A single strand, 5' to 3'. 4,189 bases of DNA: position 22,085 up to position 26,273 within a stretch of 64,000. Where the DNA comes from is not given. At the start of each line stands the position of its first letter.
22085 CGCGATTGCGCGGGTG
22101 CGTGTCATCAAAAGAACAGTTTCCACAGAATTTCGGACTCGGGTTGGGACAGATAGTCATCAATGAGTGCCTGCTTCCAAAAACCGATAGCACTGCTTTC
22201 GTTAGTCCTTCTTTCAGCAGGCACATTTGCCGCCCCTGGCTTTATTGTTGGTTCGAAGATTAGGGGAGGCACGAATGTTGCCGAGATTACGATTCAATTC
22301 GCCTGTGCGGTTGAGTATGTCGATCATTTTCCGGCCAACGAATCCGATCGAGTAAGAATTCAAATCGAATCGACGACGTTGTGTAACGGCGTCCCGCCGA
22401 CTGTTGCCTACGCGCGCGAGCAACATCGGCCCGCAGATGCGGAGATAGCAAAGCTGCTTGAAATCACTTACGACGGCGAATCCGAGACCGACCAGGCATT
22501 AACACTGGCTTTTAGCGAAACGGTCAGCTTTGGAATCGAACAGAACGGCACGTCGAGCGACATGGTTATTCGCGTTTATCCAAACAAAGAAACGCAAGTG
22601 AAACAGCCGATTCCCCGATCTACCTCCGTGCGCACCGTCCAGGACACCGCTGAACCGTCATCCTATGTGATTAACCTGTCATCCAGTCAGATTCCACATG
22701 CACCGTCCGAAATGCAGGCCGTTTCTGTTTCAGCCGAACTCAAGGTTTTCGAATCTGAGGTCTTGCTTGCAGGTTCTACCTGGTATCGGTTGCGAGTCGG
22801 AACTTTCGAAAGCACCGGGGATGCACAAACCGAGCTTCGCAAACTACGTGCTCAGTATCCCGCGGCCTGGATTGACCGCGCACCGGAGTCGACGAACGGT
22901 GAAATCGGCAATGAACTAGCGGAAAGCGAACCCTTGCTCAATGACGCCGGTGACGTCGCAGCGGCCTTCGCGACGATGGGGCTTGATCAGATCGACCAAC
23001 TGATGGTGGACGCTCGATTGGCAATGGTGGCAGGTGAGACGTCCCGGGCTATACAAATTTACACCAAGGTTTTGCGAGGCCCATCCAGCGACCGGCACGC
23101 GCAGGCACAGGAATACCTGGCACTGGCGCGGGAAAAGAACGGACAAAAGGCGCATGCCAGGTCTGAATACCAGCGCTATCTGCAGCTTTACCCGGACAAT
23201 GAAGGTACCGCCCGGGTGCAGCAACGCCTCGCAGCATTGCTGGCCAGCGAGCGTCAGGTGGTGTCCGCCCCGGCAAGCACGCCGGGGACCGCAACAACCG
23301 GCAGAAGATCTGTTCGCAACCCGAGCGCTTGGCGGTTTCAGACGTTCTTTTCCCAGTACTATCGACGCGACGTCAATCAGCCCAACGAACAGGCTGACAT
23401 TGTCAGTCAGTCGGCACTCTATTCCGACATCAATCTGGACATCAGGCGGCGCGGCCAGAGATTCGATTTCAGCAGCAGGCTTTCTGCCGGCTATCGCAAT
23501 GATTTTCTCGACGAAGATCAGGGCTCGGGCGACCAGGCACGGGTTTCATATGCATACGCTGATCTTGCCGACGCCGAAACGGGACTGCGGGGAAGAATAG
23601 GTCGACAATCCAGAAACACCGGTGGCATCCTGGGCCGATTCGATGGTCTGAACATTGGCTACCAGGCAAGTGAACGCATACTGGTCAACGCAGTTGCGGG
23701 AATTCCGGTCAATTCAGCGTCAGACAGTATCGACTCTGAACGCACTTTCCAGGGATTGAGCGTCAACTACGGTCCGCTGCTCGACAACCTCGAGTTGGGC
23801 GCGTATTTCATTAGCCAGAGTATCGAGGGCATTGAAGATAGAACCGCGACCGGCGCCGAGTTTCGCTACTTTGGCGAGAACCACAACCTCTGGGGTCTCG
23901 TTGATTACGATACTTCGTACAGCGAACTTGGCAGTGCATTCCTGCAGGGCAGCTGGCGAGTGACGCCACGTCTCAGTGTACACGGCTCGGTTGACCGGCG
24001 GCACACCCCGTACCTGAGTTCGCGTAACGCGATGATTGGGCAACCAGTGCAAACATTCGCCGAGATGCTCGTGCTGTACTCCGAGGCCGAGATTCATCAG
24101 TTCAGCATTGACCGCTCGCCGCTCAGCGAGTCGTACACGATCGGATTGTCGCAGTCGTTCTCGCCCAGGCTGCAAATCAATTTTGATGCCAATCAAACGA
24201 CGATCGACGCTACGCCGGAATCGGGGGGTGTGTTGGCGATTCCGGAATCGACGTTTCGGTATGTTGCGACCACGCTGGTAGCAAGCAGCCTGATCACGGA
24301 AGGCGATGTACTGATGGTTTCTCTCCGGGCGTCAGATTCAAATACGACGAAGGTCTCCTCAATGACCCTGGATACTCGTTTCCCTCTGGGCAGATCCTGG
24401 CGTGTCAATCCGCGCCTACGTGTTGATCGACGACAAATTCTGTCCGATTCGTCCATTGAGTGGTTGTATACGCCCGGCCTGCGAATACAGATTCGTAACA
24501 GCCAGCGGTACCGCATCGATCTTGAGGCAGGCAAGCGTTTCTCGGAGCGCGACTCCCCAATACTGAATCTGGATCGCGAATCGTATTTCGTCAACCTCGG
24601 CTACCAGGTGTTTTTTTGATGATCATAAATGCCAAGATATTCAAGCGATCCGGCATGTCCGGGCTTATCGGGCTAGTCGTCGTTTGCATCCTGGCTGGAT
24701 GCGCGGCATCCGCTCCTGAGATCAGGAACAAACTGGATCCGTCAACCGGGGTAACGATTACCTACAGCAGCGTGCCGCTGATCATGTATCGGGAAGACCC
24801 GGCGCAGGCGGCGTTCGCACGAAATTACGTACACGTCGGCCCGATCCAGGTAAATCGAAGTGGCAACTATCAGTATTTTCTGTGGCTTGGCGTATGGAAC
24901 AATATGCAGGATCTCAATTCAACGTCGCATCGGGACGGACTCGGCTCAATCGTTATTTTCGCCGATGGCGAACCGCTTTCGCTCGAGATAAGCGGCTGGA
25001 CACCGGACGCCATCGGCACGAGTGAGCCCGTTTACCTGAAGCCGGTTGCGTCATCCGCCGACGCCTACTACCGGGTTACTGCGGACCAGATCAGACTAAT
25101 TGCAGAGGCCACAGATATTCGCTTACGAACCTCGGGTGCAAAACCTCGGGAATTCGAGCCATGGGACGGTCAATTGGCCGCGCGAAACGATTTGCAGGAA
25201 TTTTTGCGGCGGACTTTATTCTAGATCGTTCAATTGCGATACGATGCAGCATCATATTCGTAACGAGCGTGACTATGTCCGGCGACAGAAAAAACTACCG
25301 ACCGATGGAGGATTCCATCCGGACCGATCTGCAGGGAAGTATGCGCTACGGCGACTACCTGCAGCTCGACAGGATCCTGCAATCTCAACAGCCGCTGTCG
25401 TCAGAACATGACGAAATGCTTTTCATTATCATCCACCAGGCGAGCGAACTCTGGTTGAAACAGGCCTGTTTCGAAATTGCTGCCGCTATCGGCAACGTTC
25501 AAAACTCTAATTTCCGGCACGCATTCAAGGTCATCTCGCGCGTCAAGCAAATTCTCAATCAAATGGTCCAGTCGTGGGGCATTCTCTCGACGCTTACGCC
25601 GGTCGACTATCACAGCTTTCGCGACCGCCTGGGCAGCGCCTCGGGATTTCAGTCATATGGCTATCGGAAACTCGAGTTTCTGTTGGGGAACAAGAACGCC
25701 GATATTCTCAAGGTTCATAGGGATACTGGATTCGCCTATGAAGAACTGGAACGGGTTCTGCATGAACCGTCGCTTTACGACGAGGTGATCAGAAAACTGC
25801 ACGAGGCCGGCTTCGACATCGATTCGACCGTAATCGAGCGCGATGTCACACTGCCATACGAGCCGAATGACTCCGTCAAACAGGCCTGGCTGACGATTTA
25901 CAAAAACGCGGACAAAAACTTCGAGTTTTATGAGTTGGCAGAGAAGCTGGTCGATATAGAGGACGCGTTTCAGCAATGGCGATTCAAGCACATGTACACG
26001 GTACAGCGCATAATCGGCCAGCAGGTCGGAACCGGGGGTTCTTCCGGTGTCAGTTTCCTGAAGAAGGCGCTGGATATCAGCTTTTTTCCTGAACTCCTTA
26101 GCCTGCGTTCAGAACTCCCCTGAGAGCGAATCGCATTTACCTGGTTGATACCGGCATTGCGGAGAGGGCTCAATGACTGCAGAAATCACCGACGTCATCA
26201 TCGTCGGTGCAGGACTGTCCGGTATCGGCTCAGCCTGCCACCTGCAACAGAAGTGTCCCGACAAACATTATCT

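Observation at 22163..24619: Outer-membrane barrel with SPOR-like and TPR periplasmic domains in place of a plain porin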

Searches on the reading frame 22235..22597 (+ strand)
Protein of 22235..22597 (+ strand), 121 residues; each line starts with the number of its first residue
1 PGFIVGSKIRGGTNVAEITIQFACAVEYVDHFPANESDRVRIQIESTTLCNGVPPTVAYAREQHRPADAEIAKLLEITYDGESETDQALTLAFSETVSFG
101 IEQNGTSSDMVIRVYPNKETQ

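Call 52: predict_structure(alignment_id=A2)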
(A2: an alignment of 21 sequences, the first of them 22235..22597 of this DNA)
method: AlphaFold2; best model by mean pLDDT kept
length: 121 residues; sequences in the alignment: 21
mean_pLDDT: 92.8   pTM: 0.86
mean pLDDT of the five models: 92.8, 92.5, 90.9, 89.6, 89.6
residues with pLDDT >= 90: 102; 70-90: 15; 50-70: 3; < 50: 1
segments of 3 or more residues with pLDDT < 50: none
pLDDT, mean of each block of 10 residues (from residue 1): 92 92 96 97 95 92 94 97 90 96 94 83 41
secondary structure, 60 per line:
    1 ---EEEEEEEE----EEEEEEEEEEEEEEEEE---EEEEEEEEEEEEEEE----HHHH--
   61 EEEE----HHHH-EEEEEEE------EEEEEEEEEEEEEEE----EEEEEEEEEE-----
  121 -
elements in order: E4-11 E16-32 E36-50 H55-58 E61-64 H69-72 E74-80 E87-101 E106-115

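Call 55: fold_search(model_id=the predicted structure, library=pdb)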
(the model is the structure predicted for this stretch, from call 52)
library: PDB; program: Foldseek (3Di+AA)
matches with E <= 10: 546; with E <= 0.001: 0
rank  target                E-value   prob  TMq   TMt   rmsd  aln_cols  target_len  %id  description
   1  4bin                  2.0e-03  1.00  0.54  0.22   6.3       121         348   16  Crystal structure of the E. coli N-acetylmuramoyl-L-alanine amidase AmiC (released 2013-08-21)
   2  4aqz_MODEL_1_A        3.1e-03  1.00  0.59  0.53   4.0       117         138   15  B2 domain of Neisseria meningitidis Pilus assembly protein PilQ (released 2012-10-17)
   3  4av2_A                9.0e-03  1.00  0.51  0.26   8.3       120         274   13  Single particle electron microscopy of PilQ dodecameric complexes from Neisseria meningitidis. (released 2012-10-17)
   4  1uf2_D                8.7e-02  0.20  0.23  0.08  14.4       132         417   13  The Atomic Structure of Rice dwarf Virus (RDV) (released 2003-10-14)
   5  3w1z_C                1.1e-01  0.60  0.37  0.35   8.7       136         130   12  Heat shock protein 16.0 from Schizosaccharomyces pombe (released 2013-03-13)
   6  4eld_B                1.2e-01  0.80  0.42  0.44  11.3       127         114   12  Crystal Structure of an Activated Variant of Small Heat Shock Protein Hsp16.5 (released 2012-06-13)
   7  3jc8_Qa               1.3e-01  0.97  0.54  0.19   6.5       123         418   10  Architectural model of the type IVa pilus machine in a piliated state (released 2016-03-16)
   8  1uf2_P                1.3e-01  0.15  0.22  0.09  13.0       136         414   11  The Atomic Structure of Rice dwarf Virus (RDV) (released 2003-10-14)
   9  1uf2_G                2.1e-01  0.20  0.25  0.09  13.8       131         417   12  The Atomic Structure of Rice dwarf Virus (RDV) (released 2003-10-14)
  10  1uf2_C                2.1e-01  0.16  0.24  0.09  12.6       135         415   10  The Atomic Structure of Rice dwarf Virus (RDV) (released 2003-10-14)
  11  2lkf                  2.1e-01  0.08  0.22  0.11  16.1       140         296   16  LEUKOCIDIN F (HLGB) FROM STAPHYLOCOCCUS AUREUS (released 1999-07-28)
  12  1uf2_I                2.2e-01  0.14  0.22  0.09  12.9       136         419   12  The Atomic Structure of Rice dwarf Virus (RDV) (released 2003-10-14)
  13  4q7g                  2.2e-01  0.09  0.20  0.11  13.2       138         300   14  1.7 Angstrom Crystal Structure of leukotoxin LukD from Staphylococcus aureus. (released 2014-05-07)
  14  4fei                  2.3e-01  0.63  0.39  0.45   7.6       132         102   11  Hsp17.7 from Deinococcus radiodurans (released 2012-12-26)
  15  4e2g_D                2.4e-01  0.16  0.24  0.25  12.2       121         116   12  Crystal structure of Cupin fold protein Sthe2323 from Sphaerobacter thermophilus (released 2012-03-21)
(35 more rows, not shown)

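Call 73: search_protein_families(library=pfam, alignment_id=A2, max_evalue=10)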
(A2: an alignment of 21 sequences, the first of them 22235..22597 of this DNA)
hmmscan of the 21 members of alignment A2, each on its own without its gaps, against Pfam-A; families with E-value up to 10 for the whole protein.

A. member 1, window:22235-22597:+ (121 aa): 0 families

B. families by the number of members that match (of 21 scanned): 4 families
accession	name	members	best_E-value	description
PF16901.10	DAO_C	1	0.072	C-terminal domain of alpha-glycerophosphate oxidase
PF24947.1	PGM1_C_vert_fung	1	0.12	Phosphoglucomutase-1, C-terminal domain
PF19331.4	MCCA_BT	1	0.14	Methylcrotonoyl-CoA carboxylase subunit alpha BT domain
PF16365.12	EutK_C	1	0.21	Ethanolamine utilization protein EutK C-terminus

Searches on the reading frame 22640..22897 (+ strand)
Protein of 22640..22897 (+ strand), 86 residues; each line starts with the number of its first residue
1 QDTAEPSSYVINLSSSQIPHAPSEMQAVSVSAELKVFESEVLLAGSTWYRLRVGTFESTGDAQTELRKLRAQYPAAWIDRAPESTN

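Call 43: search_solved_structures(query=A3, max_evalue=10, show_alignments=5)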
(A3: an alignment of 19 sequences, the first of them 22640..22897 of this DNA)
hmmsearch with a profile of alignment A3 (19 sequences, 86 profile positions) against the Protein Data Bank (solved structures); distinct sequences matched with E-value up to 10: 2.
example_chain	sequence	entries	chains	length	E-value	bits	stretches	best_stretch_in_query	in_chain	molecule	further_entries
2lfv_A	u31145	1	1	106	0.032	17.5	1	4-70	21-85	Protein damX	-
1x60_A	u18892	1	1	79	0.88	12.9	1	27-68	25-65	Sporulation-specific N-acetylmuramoyl-L-alanine amidase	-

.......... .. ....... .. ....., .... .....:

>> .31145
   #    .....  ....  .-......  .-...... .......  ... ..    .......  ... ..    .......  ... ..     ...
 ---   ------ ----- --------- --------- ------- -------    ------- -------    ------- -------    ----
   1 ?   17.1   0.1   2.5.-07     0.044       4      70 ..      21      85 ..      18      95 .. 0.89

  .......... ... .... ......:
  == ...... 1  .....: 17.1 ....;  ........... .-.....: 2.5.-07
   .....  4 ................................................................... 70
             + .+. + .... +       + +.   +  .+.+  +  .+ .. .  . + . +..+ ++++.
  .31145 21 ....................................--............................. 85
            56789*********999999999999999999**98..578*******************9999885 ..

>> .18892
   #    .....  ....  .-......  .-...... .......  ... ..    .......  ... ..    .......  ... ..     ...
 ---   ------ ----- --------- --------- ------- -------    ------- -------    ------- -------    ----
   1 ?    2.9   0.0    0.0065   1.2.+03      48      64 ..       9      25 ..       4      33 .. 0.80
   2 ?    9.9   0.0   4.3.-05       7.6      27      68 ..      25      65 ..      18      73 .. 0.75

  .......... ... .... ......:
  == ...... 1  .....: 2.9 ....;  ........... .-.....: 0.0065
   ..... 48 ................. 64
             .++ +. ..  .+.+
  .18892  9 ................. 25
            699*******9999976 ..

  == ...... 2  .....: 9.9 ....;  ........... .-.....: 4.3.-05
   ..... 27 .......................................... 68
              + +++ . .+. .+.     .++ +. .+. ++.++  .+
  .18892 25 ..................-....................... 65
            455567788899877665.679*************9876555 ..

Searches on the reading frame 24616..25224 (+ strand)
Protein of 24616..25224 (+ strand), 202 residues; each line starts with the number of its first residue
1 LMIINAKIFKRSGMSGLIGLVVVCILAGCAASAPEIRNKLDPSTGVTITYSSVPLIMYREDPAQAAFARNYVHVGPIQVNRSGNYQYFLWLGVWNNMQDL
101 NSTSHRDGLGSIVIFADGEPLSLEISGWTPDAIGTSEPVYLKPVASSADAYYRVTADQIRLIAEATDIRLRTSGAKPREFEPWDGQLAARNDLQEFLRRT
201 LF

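Call 6: search_protein_families(library=pfam, proteins=[window:24616-25224:+], max_evalue=0.01)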
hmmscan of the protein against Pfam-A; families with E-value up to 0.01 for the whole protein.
window:24616-25224:+ (202 aa): 0 families

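Call 61: search_solved_structures(query=A4, max_evalue=10, show_alignments=1)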
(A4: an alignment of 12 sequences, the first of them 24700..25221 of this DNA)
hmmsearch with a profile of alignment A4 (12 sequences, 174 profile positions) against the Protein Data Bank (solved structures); distinct sequences matched with E-value up to 10: 3.
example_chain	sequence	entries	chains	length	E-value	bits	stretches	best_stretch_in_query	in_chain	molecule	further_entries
1kwm_A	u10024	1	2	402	0.082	15.5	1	106-163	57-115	Procarboxypeptidase B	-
5ocp_A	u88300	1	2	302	0.3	13.7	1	113-163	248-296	Periplasmic binding protein/LacI transcriptional regulator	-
3glj_A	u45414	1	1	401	0.39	13.3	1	123-163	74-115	Carboxypeptidase B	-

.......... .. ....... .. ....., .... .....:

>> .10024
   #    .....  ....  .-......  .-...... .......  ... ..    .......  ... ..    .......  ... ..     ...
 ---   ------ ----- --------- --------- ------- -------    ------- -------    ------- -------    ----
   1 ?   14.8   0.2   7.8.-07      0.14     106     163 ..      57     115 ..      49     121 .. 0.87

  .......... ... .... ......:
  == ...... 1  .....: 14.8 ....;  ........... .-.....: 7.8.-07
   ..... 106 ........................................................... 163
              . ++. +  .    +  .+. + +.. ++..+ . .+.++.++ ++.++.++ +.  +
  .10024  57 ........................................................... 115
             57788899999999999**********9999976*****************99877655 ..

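Call 62: search_protein_families(library=ncbifam, proteins=[window:24616-25221:+], max_evalue=0.1)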
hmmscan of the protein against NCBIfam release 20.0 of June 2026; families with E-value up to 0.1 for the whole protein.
window:24616-25221:+ (202 aa): 1 family
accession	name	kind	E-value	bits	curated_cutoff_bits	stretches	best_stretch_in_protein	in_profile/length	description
TIGR03390.1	ascorbOXfungal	equivalog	0.01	14.4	445.35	1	89-122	49-83/538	L-ascorbate oxidase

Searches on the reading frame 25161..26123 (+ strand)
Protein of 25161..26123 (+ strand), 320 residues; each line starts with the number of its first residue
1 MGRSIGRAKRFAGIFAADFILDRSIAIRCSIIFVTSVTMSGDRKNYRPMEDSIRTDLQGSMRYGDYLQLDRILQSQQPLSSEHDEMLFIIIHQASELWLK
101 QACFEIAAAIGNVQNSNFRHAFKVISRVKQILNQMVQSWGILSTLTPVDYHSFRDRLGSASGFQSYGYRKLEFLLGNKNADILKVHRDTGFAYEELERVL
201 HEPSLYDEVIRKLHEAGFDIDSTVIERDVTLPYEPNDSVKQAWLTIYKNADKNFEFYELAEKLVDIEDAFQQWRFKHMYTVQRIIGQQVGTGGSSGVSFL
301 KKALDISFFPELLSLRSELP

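Call 6: search_protein_families(library=pfam, proteins=[window:25161-26123:+], max_evalue=0.01)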
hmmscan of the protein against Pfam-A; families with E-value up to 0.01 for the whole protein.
window:25161-26123:+ (320 aa): 1 family
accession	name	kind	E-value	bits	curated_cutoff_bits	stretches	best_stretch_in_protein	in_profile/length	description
PF03301.18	Trp_dioxygenase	-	1.2e-67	229.2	34.9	1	58-318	11-345/346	Tryptophan 2,3-dioxygenase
